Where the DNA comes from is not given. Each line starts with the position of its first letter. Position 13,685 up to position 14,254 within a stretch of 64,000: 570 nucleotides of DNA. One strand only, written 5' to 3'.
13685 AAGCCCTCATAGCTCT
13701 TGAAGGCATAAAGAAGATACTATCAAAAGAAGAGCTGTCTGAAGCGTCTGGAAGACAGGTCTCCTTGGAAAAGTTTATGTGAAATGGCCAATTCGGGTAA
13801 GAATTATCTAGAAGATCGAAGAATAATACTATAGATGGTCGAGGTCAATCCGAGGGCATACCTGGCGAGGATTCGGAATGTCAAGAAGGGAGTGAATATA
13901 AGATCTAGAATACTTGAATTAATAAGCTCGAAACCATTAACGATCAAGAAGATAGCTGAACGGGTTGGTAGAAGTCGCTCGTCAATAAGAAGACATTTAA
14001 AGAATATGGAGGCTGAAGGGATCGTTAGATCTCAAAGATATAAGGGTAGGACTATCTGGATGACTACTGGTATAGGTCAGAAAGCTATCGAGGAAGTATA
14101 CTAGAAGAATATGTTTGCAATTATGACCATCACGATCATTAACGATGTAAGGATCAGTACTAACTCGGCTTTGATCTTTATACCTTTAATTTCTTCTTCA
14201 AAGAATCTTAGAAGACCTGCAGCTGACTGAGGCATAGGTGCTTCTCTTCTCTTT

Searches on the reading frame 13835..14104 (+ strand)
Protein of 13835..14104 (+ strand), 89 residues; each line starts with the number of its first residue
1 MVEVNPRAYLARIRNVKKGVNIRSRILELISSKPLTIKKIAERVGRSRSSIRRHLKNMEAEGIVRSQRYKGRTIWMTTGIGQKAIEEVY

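Call 4: search_protein_families(library=pfam, proteins=[window:13835-14104:+], max_evalue=0.01)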
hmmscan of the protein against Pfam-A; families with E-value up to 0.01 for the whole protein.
window:13835-14104:+ (89 aa): 33 families (the best 25 are shown)
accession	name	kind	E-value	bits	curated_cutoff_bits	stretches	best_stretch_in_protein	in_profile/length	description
PF01022.26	HTH_5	-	2.7e-10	40.4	22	1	23-66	4-47/47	Bacterial regulatory protein, arsR family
PF13412.12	HTH_24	-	5e-09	36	21.9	1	23-65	5-48/48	Winged helix-turn-helix DNA-binding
PF12840.13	HTH_20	-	1.1e-08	35.3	27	1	23-66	6-50/51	Helix-turn-helix domain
PF08279.18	HTH_11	-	4.7e-08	33.2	25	1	24-71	3-53/55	HTH domain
PF09339.16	HTH_IclR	-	1.5e-07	31.5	22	1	26-67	8-51/52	IclR helix-turn-helix domain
PF12802.13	MarR_2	-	4e-07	30.5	27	1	24-67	8-53/61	MarR family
PF01978.25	TrmB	-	6.6e-07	29.5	25.6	1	28-68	16-56/68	Sugar-specific transcriptional regulator TrmB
PF25213.1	HVO_A0261_N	-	7.4e-07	29.4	35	1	20-81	10-67/86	HVO_A0261 N-terminal domain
PF13551.12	HTH_29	-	1.1e-06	29.1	28.1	1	26-72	4-52/64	Winged helix-turn helix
PF01047.28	MarR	-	3.2e-06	27.4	24.6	1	31-68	14-51/59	MarR family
PF13384.12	HTH_23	-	7.6e-06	26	24.6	1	23-63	7-46/50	Homeodomain-like domain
PF08461.16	HTH_12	-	9e-06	26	21.4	1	32-74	11-58/66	Ribonuclease R winged-helix domain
PF13545.12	HTH_Crp_2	-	1.1e-05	25.7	27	1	34-68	22-56/70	Crp-like helix-turn-helix domain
PF02082.26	Rrf2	-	1.5e-05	25.6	30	1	31-68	20-57/132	Iron-dependent Transcriptional regulator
PF25212.1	HVO_A0114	-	1.5e-05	25.1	27.6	1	25-68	26-70/84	HVO_A0114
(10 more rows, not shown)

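Call 27: find_encoding_contigs(protein=window:13835-14104:+, flank=10000, max_places=10)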
Protein window:13835-14104:+ (89 aa): 13 contigs read that carry it; 10 places shown.
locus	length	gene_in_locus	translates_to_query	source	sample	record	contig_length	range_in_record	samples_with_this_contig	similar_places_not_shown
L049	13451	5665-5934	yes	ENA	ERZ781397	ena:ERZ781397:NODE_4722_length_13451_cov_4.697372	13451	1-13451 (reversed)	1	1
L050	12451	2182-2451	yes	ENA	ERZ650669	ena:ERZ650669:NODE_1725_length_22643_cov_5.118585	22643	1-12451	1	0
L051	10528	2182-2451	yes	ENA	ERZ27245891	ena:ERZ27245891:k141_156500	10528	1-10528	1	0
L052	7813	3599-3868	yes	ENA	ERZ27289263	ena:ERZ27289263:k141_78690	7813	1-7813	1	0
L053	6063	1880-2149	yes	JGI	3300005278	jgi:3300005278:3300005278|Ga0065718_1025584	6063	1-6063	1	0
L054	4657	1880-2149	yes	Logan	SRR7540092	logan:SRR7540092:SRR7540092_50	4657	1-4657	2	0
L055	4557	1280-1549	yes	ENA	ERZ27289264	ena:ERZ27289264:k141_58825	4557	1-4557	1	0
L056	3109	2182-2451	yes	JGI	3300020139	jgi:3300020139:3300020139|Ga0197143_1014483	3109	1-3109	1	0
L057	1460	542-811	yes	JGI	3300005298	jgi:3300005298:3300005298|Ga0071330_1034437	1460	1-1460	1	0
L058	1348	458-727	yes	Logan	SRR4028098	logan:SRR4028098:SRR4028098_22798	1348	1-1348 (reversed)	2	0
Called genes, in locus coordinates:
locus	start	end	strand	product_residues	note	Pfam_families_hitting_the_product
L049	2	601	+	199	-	?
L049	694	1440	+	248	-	PF05625:PAXNEB (weak), PF06745:ATPase, PF13481:AAA_25 (weak)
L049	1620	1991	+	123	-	PF01883:FeS_assembly_P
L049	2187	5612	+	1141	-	PF03833:PolC_DP2_N, PF24844:PolC_DP2_central, PF24846:PolC_DP2_cat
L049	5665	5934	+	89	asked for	PF13545:HTH_Crp_2 (weak), PF25213:HVO_A0261_N (weak), PF02082:Rrf2 (weak), PF13551:HTH_29 (weak), PF01022:HTH_5, PF08279:HTH_11, PF12840:HTH_20, PF13412:HTH_24, +7 more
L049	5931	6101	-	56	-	PF03911:Sec61_beta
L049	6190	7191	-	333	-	PF12706:Lactamase_B_2 (faint)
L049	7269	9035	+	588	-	PF09843:DUF2070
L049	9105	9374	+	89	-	PF01918:Alba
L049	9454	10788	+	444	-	PF00202:Aminotran_3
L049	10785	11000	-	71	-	PF00935:Ribosomal_L44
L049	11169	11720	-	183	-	PF01814:Hemerythrin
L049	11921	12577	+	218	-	PF00753:Lactamase_B, PF23023:Anti-Pycsar_Apyc1 (faint)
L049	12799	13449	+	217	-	?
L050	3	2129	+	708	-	?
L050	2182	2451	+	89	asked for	PF13545:HTH_Crp_2 (weak), PF25213:HVO_A0261_N (weak), PF02082:Rrf2 (weak), PF13551:HTH_29 (weak), PF01022:HTH_5, PF08279:HTH_11, PF12840:HTH_20, PF13412:HTH_24, +7 more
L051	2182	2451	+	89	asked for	PF13545:HTH_Crp_2 (weak), PF25213:HVO_A0261_N (weak), PF02082:Rrf2 (weak), PF13551:HTH_29 (weak), PF01022:HTH_5, PF08279:HTH_11, PF12840:HTH_20, PF13412:HTH_24, +7 more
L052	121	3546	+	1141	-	PF03833:PolC_DP2_N, PF24844:PolC_DP2_central, PF24846:PolC_DP2_cat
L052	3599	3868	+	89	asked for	PF13545:HTH_Crp_2 (weak), PF25213:HVO_A0261_N (weak), PF02082:Rrf2 (weak), PF13551:HTH_29 (weak), PF01022:HTH_5, PF08279:HTH_11, PF12840:HTH_20, PF13412:HTH_24, +7 more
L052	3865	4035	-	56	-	PF03911:Sec61_beta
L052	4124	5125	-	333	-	PF12706:Lactamase_B_2 (faint)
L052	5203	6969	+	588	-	PF09843:DUF2070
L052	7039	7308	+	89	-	PF01918:Alba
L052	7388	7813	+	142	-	?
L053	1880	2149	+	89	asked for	PF13545:HTH_Crp_2 (weak), PF25213:HVO_A0261_N (weak), PF02082:Rrf2 (weak), PF13551:HTH_29 (weak), PF01022:HTH_5, PF08279:HTH_11, PF12840:HTH_20, PF13412:HTH_24, +7 more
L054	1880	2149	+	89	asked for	PF13545:HTH_Crp_2 (weak), PF25213:HVO_A0261_N (weak), PF02082:Rrf2 (weak), PF13551:HTH_29 (weak), PF01022:HTH_5, PF08279:HTH_11, PF12840:HTH_20, PF13412:HTH_24, +7 more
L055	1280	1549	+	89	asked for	PF13545:HTH_Crp_2 (weak), PF25213:HVO_A0261_N (weak), PF02082:Rrf2 (weak), PF13551:HTH_29 (weak), PF01022:HTH_5, PF08279:HTH_11, PF12840:HTH_20, PF13412:HTH_24, +7 more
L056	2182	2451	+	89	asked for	PF13545:HTH_Crp_2 (weak), PF25213:HVO_A0261_N (weak), PF02082:Rrf2 (weak), PF13551:HTH_29 (weak), PF01022:HTH_5, PF08279:HTH_11, PF12840:HTH_20, PF13412:HTH_24, +7 more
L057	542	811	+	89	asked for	PF13545:HTH_Crp_2 (weak), PF25213:HVO_A0261_N (weak), PF02082:Rrf2 (weak), PF13551:HTH_29 (weak), PF01022:HTH_5, PF08279:HTH_11, PF12840:HTH_20, PF13412:HTH_24, +7 more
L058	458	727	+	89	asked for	PF13545:HTH_Crp_2 (weak), PF25213:HVO_A0261_N (weak), PF02082:Rrf2 (weak), PF13551:HTH_29 (weak), PF01022:HTH_5, PF08279:HTH_11, PF12840:HTH_20, PF13412:HTH_24, +7 more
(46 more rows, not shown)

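Call 33: search_protein_families(library=pfam, proteins=[L049:2187-5612:+], max_evalue=0.001)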
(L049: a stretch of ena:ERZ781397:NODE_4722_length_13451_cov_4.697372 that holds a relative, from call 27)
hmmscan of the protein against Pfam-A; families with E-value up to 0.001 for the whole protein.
L049:2187-5612:+ (1141 aa): 3 families
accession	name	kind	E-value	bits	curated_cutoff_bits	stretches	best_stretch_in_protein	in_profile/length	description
PF24846.1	PolC_DP2_cat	-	7e-119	396.6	24.3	1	717-1009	7-299/299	DNA polymerase II large subunit DP2, catalytic domain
PF24844.1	PolC_DP2_central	-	8.6e-113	377.4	24.3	1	288-673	9-369/372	DNA polymerase II large subunit DP2, central domain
PF03833.19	PolC_DP2_N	-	7.6e-96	320.8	24.3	1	11-280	1-269/271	DNA polymerase II large subunit DP2, N-terminal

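Call 38: find_related_loci(query=L049:2187-3812:+, collection=genome_contigs, flank=10000)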
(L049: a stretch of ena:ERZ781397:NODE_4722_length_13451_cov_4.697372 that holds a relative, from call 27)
Query L049:2187-3812:+ (542 aa) in genome_contigs; peptide patterns used: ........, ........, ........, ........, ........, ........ (x = any residue, [..] = any of these).
99 stretches matched a pattern; 11 encode a relative of the query (tblastn E <= 1e-3); 11 distinct loci.
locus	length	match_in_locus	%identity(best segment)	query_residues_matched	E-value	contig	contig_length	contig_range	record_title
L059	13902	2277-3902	88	1-542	0e+0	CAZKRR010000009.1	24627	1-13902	MAG TPA_asm: uncultured Nitrososphaeria archaeon isolate SRP104967_co1_24 genome assembly, contig: NODE_673_length_24627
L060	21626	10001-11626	87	1-542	0e+0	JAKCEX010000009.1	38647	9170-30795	MAG: Candidatus Geocrenenecus arthurdayi isolate LGB-05.bin.6 NODE_284_length_38647_cov_89.055944, whole genome shotgun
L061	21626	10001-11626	80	1-542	0e+0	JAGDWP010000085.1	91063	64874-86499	MAG: Nitrososphaerales archaeon isolate KUA_Bin06 NODE_51_length_91063_cov_15.318104, whole genome shotgun sequence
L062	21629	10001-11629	80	1-542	0e+0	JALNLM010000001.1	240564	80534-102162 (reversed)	MAG: Candidatus Geocrenenecus huangii isolate ZZQ.bins.13.201803 NODE_29_length_240564_cov_22.133769, whole genome shotg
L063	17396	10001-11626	73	1-542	0e+0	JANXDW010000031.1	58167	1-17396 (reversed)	MAG: Aigarchaeota archaeon isolate SKYB24 k141_416600, whole genome shotgun sequence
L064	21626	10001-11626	73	1-542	0e+0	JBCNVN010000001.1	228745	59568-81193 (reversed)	MAG: Candidatus Caldarchaeales archaeon isolate DT_Bin_20 contig1, whole genome shotgun sequence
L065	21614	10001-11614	64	1-542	0e+0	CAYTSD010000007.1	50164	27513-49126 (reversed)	MAG TPA_asm: uncultured Nitrososphaeria archaeon isolate binchicken_co80_166 genome assembly, contig: NODE_81_length_501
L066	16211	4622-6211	62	4-542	0e+0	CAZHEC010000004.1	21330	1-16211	MAG TPA_asm: uncultured Nitrososphaeria archaeon isolate SRP163575_co2_204 genome assembly, contig: NODE_2911_length_213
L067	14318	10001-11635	39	8-542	2e-113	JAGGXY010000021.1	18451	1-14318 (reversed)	MAG: Methanobacteriota archaeon isolate AUK164 PB_MBMC_118_c_000000000045, whole genome shotgun sequence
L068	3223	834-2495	39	8-542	5e-112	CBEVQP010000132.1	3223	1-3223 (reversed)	MAG TPA_asm: uncultured Thermoplasmata archaeon isolate SRR22064146_binner13_Refined_6 genome assembly, contig: ERZ25515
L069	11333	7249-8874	54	11-541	0e+0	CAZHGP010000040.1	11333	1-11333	MAG TPA_asm: uncultured Nitrososphaeria archaeon isolate SRP104967_co1_8 genome assembly, contig: NODE_1954_length_11333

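Call 46: search_solved_structures(query=L049:3501-4100:+, max_evalue=0.001, show_alignments=2)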
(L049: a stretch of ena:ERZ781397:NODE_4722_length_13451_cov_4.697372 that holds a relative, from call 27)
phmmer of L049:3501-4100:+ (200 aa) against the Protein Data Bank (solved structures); distinct sequences matched with E-value up to 0.001: 4.
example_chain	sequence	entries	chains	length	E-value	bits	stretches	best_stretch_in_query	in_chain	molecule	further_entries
5ijl_A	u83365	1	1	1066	1.3e-23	87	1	11-198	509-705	DNA polymerase II large subunit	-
6hms_B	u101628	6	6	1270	1.9e-23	86.5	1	11-198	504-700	DNA polymerase II large subunit,DNA polymerase II large subunit | DP2 | DNA polymerase II large subunit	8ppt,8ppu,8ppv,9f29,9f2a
6t8h_B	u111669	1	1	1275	1.9e-23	86.5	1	11-198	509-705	DP2 subunit of D-family DNA-polymerase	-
6knb_B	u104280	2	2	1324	7e-22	81.4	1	13-198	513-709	DNA polymerase D DP2 (DNA polymerase II large) subunit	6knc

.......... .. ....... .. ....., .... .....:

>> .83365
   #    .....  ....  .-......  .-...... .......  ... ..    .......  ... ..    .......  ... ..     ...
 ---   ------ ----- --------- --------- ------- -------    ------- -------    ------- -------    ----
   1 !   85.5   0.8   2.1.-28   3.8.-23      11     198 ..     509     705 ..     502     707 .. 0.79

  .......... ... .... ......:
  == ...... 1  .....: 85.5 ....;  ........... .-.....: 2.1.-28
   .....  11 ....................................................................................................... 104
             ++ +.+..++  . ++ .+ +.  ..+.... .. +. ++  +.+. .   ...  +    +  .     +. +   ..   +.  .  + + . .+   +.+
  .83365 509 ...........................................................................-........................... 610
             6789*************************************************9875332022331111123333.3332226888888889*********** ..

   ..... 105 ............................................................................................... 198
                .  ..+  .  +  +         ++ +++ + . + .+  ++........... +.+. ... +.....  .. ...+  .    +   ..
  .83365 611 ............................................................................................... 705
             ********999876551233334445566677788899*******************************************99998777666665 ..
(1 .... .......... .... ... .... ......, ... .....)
